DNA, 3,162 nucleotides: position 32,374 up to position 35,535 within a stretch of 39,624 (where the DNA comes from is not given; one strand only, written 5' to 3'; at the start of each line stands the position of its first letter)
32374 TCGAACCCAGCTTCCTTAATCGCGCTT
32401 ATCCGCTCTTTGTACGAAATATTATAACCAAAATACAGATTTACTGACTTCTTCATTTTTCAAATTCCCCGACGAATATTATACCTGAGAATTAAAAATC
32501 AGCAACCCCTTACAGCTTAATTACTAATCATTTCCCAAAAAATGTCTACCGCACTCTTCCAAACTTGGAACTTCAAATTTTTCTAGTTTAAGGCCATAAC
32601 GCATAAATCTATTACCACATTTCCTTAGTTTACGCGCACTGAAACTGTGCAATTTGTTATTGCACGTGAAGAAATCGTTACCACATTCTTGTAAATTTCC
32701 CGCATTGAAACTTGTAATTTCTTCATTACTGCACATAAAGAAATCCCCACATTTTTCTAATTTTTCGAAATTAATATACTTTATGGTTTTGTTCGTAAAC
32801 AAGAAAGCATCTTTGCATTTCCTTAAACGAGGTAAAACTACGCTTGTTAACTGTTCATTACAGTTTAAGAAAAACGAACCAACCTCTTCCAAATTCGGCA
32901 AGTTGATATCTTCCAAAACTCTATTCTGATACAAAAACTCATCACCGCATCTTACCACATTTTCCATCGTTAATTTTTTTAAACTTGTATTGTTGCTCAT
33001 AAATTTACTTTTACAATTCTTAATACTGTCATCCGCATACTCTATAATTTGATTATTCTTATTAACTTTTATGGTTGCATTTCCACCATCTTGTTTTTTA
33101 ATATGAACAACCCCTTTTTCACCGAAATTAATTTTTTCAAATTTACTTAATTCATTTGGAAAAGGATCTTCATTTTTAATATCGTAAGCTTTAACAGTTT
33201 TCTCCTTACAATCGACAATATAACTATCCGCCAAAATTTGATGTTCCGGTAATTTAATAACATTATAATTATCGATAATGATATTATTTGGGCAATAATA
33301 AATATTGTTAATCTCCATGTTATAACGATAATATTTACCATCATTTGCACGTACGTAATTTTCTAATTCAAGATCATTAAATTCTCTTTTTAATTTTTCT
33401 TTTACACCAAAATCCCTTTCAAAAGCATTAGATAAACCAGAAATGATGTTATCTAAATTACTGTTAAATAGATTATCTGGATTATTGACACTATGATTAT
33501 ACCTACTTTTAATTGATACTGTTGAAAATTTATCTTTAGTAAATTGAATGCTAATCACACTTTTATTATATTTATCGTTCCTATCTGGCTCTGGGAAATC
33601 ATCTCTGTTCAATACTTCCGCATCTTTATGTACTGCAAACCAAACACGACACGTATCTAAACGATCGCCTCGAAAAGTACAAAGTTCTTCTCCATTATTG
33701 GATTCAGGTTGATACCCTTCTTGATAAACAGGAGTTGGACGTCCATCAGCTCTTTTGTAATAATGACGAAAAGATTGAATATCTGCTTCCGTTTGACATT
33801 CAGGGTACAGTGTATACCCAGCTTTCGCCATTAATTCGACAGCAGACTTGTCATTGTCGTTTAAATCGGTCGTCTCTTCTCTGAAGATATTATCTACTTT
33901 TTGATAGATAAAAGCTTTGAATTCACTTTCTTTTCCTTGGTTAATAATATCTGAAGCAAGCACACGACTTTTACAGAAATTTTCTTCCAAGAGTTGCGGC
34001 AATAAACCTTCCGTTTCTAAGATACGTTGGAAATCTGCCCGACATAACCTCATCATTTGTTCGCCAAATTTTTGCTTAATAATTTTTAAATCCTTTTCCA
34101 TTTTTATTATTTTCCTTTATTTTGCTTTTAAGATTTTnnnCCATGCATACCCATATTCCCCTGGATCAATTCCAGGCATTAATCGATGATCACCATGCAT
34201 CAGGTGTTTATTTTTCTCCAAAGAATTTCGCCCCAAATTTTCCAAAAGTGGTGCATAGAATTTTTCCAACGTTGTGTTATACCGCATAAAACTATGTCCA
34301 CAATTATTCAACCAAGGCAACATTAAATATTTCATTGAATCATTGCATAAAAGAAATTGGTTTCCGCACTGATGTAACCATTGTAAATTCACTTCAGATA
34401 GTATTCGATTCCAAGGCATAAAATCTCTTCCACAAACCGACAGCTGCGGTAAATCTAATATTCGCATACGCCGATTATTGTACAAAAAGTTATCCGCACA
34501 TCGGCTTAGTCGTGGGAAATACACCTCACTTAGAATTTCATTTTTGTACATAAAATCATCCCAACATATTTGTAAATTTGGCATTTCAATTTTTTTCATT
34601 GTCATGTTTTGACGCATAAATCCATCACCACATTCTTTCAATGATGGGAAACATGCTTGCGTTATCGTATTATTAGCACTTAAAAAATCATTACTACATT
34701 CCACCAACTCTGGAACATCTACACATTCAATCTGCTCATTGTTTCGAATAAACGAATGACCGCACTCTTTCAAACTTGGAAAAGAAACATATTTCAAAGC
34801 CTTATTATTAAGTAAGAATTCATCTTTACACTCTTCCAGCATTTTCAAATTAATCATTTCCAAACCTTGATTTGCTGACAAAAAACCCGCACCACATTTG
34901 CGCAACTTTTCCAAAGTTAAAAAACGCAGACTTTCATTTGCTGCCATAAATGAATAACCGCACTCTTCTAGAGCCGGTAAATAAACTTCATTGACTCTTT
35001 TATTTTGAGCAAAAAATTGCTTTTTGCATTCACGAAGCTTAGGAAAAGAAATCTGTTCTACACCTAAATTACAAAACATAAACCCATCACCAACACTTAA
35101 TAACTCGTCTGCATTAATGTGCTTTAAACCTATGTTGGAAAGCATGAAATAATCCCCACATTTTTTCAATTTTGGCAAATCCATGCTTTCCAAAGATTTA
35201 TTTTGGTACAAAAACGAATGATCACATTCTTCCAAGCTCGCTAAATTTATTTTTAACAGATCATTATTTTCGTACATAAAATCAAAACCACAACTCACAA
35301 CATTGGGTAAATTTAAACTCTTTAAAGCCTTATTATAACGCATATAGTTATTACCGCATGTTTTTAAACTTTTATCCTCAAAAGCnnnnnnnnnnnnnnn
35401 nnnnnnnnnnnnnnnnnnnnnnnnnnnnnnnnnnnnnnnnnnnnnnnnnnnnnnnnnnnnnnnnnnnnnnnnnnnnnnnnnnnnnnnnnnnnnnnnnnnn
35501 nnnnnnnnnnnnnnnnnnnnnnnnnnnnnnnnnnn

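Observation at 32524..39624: Tandem array of at least four paralogues: an unassignable conserved N-terminal module fused to variable-length Cys-Gly LRR arrays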

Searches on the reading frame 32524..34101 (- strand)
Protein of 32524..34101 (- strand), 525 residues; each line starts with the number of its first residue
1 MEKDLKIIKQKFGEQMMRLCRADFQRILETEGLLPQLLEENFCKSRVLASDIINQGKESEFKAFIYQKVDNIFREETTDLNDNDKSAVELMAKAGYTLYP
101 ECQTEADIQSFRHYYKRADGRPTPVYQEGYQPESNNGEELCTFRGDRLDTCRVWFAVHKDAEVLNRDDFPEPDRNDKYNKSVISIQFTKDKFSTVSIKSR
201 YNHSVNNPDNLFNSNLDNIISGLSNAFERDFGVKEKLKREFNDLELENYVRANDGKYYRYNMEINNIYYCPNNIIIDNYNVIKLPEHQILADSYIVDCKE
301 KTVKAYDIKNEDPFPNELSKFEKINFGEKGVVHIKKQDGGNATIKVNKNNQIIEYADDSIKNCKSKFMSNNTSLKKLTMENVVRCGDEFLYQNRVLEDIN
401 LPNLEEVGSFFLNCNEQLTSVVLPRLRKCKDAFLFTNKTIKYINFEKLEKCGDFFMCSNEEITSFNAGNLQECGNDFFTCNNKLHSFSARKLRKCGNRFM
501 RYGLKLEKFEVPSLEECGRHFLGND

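Call 4: search_protein_families(library=pfam, proteins=[window:32524-34101:-], max_evalue=1)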
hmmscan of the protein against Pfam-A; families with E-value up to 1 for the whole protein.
window:32524-34101:- (525 aa): 0 families

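Call 8: search_protein_families(library=ncbifam, proteins=[window:32524-34101:-], max_evalue=1)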
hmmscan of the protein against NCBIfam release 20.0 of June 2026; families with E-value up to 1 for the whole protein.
window:32524-34101:- (525 aa): 0 families

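Call 9: search_protein_families(library=padloc, proteins=[window:32524-34101:-], max_evalue=1)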
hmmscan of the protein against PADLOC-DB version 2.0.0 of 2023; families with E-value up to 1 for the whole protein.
window:32524-34101:- (525 aa): 0 families

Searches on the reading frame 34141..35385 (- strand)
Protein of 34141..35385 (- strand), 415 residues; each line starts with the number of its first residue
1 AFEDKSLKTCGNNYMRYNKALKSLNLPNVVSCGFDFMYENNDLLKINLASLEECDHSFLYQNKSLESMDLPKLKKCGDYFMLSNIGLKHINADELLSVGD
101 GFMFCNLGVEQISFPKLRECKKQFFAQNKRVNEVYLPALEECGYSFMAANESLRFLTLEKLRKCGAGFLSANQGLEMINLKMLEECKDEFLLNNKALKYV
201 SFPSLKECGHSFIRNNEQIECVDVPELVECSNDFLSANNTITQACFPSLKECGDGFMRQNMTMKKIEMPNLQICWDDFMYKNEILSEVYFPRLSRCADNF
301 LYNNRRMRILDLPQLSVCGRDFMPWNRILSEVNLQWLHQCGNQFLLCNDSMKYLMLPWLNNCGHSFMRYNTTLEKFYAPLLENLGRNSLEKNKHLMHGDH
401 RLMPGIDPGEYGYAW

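Call 90: search_solved_structures(query=window:34141-35385:-, max_evalue=1)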
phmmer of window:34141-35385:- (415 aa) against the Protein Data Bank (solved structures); distinct sequences matched with E-value up to 1: 13.
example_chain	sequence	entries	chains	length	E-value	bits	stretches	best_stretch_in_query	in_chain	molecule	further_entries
5il7_A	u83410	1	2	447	0.046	15.8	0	138-280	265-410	Rab family protein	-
1d0b_A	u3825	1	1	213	0.15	14.1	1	116-249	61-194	INTERNALIN B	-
8qp7_A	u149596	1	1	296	0.19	13.7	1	106-250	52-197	Yop effector YopM,Internalin B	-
1otn_A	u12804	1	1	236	0.2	13.7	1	116-249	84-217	Internalin B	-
1oto_A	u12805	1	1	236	0.2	13.7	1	116-249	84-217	Internalin B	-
1otm_A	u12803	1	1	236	0.2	13.7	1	116-249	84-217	internalin B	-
4cil_A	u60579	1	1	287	0.2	13.6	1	106-250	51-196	YOPM-CAP, INTERNALIN B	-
6dbf_A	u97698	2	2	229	0.24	13.4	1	116-249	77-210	Listeria virulence factor InlB | InlB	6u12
4aw4_A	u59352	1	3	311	0.26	13.3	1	104-250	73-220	INTERNALIN B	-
2uzx_A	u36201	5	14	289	0.3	13.1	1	116-250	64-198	INTERNALIN B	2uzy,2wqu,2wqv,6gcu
1h6t_A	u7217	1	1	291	0.31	13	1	116-250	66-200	INTERNALIN B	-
6hlu_A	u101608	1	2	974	0.53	12.3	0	139-280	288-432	Rab family protein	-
8r4b_A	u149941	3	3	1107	0.68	11.9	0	139-280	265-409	Rab family protein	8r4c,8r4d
